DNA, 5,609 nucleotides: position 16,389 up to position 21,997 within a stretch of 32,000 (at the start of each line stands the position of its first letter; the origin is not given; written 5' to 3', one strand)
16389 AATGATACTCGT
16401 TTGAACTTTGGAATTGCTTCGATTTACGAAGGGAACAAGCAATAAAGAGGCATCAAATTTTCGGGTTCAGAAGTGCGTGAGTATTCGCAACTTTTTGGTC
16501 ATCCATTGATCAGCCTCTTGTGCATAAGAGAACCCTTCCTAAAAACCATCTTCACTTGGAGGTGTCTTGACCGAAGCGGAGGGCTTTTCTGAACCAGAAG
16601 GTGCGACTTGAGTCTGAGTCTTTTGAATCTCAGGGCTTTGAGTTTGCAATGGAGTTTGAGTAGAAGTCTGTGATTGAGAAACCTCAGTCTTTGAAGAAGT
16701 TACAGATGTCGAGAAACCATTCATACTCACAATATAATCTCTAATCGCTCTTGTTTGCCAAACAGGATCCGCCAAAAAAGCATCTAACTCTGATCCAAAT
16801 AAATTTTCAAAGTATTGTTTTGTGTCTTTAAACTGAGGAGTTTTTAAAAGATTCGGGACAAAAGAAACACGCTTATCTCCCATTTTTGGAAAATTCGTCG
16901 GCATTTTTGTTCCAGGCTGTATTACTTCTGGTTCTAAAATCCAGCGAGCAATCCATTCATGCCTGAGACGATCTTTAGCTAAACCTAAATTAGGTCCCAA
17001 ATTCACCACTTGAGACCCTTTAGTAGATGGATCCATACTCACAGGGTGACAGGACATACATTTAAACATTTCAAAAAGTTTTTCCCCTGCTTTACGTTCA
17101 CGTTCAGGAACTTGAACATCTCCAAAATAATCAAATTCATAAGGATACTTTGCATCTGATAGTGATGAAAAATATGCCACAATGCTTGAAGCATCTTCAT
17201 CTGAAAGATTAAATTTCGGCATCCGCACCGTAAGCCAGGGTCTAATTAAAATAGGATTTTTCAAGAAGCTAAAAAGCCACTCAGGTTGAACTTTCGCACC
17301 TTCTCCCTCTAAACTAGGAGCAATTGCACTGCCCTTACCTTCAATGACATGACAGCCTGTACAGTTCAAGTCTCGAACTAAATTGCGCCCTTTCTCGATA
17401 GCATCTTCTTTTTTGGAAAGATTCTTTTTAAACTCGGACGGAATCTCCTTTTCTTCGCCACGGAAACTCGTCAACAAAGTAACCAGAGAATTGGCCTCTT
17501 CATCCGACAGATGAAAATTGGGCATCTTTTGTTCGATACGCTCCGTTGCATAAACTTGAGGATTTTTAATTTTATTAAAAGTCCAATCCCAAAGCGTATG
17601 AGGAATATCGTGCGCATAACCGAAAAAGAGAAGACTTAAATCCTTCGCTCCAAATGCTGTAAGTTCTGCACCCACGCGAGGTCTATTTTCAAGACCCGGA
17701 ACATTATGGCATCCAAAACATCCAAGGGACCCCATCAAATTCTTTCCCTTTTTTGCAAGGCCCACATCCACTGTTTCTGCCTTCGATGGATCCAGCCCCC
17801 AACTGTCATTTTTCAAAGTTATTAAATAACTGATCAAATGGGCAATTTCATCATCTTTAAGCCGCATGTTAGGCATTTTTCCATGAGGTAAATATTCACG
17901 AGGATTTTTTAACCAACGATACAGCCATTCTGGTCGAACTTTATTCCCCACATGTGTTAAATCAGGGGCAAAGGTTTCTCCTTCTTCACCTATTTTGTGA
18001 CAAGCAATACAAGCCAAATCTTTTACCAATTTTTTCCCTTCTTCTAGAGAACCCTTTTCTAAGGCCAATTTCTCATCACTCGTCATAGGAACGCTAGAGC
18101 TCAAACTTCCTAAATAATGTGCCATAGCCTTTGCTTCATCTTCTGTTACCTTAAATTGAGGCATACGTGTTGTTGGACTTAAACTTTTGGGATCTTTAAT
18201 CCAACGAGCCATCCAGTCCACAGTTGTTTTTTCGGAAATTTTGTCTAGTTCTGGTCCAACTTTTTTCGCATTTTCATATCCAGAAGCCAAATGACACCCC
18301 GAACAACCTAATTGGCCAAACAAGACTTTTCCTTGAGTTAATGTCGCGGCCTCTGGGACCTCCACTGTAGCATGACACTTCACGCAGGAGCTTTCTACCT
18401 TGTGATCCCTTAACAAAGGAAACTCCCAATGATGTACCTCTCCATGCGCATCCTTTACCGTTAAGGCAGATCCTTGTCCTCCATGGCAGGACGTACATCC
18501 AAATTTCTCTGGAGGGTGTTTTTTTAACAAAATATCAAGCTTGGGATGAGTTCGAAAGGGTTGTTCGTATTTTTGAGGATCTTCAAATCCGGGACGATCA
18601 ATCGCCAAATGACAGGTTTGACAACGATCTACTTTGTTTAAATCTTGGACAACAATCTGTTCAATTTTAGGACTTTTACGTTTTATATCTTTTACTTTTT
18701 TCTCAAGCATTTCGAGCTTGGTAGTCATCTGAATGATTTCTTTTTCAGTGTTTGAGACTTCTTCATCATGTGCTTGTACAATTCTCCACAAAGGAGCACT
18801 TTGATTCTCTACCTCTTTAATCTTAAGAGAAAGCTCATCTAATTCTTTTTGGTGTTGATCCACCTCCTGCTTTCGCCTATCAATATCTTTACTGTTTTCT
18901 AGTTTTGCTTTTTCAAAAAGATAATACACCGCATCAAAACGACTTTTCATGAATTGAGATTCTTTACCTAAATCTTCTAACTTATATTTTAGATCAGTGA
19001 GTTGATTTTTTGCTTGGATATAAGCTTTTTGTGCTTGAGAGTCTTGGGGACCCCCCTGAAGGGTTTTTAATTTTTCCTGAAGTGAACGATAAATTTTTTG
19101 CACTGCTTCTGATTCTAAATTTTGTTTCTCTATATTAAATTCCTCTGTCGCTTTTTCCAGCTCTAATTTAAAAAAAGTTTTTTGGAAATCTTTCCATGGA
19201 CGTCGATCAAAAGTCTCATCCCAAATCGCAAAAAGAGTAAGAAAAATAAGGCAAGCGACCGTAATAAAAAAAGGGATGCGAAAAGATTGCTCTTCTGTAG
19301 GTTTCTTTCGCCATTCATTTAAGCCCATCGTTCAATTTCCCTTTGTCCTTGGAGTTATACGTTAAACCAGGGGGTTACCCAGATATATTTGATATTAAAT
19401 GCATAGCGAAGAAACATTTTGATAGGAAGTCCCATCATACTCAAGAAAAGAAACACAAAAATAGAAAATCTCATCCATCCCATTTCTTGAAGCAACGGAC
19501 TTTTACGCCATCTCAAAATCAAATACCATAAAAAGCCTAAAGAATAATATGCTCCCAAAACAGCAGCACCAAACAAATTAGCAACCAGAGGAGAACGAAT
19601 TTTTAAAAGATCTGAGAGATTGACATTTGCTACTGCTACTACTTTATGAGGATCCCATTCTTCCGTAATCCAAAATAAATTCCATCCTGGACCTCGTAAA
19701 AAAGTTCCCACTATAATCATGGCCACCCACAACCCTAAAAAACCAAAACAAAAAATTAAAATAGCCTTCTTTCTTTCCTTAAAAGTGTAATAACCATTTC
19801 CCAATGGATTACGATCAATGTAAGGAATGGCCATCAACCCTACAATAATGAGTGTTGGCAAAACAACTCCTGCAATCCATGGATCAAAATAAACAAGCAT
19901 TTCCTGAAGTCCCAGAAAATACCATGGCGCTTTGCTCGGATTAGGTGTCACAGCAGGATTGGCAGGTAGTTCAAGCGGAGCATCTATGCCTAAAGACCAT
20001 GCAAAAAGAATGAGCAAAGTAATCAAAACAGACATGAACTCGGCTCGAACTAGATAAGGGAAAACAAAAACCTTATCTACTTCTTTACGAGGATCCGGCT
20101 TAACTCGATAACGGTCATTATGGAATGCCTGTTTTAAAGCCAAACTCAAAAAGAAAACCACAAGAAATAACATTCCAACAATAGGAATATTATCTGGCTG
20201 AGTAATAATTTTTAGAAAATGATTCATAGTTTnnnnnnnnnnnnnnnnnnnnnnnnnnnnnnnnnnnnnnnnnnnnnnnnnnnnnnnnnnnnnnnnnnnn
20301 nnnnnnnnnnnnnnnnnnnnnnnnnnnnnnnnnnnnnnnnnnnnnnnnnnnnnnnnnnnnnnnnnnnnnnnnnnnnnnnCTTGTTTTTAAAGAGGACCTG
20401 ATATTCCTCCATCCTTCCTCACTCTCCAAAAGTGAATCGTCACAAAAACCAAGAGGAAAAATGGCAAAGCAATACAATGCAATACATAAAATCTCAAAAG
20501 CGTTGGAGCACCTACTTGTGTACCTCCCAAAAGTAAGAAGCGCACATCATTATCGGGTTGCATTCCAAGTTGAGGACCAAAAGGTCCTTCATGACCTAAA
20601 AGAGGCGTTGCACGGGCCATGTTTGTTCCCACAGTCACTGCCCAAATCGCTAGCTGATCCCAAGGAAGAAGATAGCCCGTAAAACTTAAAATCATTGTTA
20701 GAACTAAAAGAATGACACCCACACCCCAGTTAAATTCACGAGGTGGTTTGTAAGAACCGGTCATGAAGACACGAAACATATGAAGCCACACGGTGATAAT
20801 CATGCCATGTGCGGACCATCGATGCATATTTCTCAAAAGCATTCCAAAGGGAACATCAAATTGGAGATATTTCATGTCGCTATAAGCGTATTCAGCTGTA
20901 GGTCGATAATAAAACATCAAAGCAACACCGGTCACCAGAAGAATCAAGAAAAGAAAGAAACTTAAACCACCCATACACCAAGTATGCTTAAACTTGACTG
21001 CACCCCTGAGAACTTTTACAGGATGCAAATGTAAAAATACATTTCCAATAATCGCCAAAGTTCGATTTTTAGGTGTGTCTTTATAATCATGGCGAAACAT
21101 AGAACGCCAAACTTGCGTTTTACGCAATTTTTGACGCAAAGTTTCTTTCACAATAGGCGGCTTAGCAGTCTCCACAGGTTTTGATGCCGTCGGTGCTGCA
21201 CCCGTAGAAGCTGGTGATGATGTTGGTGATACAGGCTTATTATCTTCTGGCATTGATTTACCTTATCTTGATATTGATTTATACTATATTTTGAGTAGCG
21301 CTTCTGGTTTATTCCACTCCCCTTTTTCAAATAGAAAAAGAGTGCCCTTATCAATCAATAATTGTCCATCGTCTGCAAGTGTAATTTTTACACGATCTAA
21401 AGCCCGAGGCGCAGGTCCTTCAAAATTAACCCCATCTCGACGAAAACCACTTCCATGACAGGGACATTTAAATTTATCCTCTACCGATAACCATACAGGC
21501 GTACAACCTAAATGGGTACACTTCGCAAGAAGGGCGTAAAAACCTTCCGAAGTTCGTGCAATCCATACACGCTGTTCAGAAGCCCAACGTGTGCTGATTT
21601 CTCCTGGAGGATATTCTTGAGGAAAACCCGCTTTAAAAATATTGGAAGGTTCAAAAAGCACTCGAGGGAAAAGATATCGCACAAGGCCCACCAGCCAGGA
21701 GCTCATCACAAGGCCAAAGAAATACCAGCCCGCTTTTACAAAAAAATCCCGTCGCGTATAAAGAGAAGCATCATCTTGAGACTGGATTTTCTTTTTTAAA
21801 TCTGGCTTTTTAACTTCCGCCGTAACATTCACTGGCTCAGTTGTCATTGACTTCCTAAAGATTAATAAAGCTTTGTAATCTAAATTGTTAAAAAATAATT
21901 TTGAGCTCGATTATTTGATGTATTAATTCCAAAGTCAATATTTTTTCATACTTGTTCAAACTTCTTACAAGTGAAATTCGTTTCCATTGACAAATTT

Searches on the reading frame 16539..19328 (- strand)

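Call 49: search_protein_families(library=pfam, proteins=[window:16539-19328:-], max_evalue=0.00001)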
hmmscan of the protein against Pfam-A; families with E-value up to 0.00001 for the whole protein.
window:16539-19328:- (929 aa): 5 families
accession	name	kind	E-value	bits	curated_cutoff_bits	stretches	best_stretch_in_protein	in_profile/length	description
PF00034.26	Cytochrom_C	-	1.2e-42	145.6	21.3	3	429-505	2-89/90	Cytochrome c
PF13442.11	Cytochrome_CBB3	-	1.1e-33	115.8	27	2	428-502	3-68/68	Cytochrome C oxidase, cbb3-type, subunit III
PF02433.20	FixO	-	1.2e-09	38.5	29.6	0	353-403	98-148/219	Cytochrome C oxidase, mono-heme subunit/FixO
PF14522.11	Cytochrome_C7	-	2.3e-07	31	24.8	0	233-319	13-66/67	Cytochrome c7 and related cytochrome c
PF22113.1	Mtrc-MtrF_II-IV_dom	-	7.3e-06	26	30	0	221-322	69-166/176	Outer membrane cytochrome MtrC/MtrF-like, domains II/IV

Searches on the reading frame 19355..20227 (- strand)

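Call 49: search_protein_families(library=pfam, proteins=[window:19355-20227:-], max_evalue=0.00001)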
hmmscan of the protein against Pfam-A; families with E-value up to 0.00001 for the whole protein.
window:19355-20227:- (290 aa): 1 family
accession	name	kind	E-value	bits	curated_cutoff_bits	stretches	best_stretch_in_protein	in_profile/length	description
PF00032.22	Cytochrom_B_C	-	8e-08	32.9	20.7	1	88-167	1-79/102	Cytochrome b(C-terminal)/b6/petD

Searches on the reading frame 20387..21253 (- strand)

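Call 85: search_protein_families(library=pfam, proteins=[window:20387-21253:-], max_evalue=0.00001)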
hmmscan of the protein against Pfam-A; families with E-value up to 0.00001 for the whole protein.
window:20387-21253:- (288 aa): 2 families
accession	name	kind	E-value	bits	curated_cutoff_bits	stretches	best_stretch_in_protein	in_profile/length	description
PF00033.24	Cytochrome_B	-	2.2e-44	152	27.2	1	88-281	10-188/189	Cytochrome b/b6/petB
PF13631.11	Cytochrom_B_N_2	-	2.9e-31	109.1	27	1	151-283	3-121/169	Cytochrome b(N-terminal)/b6/petB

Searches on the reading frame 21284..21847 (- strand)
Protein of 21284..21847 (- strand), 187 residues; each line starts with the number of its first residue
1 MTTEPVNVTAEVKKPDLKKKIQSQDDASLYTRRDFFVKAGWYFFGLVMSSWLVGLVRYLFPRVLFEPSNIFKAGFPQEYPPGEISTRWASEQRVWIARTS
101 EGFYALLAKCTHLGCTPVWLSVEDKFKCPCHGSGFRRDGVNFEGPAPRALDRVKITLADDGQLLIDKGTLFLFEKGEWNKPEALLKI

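Call 85: search_protein_families(library=pfam, proteins=[window:21284-21847:-], max_evalue=0.00001)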
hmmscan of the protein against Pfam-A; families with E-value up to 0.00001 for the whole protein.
window:21284-21847:- (187 aa): 1 family
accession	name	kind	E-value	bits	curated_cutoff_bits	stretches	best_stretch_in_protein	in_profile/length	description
PF00355.32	Rieske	-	3.2e-10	40.2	20.3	1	72-151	4-85/88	Rieske [2Fe-2S] domain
